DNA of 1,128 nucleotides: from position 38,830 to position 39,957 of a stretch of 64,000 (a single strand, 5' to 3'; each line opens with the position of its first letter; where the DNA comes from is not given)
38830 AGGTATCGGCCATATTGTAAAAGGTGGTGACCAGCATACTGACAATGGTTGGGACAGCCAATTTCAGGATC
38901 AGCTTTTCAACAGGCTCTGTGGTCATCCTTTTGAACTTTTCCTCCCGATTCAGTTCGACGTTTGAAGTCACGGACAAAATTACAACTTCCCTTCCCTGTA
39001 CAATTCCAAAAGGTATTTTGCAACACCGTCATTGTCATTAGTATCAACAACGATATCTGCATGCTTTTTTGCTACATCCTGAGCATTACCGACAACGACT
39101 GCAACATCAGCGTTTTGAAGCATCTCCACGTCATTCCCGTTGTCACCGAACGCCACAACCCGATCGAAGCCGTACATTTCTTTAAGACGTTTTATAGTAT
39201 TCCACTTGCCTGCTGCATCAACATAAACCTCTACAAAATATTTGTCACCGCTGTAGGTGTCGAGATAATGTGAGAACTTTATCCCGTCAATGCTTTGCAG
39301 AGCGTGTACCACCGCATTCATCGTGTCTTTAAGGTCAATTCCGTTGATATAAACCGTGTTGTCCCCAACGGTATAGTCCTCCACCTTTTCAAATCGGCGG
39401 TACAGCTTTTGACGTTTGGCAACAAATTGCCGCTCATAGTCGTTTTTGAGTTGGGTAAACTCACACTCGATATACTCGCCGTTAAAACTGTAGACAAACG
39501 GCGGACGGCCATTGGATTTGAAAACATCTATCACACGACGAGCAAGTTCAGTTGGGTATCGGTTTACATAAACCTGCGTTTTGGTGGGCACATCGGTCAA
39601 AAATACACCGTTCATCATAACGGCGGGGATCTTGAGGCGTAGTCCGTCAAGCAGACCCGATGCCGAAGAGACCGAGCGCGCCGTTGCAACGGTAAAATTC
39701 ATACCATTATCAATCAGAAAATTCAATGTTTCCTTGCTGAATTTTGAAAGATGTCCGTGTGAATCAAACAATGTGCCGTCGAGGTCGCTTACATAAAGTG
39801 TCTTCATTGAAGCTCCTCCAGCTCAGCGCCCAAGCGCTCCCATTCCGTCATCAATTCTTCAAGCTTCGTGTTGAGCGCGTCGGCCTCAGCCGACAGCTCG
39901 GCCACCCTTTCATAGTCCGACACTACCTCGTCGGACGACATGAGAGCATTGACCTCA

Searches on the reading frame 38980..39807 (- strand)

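Call 74: search_protein_families(library=pfam, proteins=[window:38980-39807:-], max_evalue=0.001)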
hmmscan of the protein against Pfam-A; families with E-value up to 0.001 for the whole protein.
window:38980-39807:- (275 aa): 3 families
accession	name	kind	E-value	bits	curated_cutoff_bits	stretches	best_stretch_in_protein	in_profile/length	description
PF08282.18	Hydrolase_3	-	9.9e-47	160.2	20.9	1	6-266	2-255/255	haloacid dehalogenase-like hydrolase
PF05116.19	S6PP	-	6e-12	46.1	20.3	2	185-245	151-212/247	Sucrose-6F-phosphate phosphohydrolase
PF00702.32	Hydrolase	-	4.5e-06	27.6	26.4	1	5-234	4-191/191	haloacid dehalogenase-like hydrolase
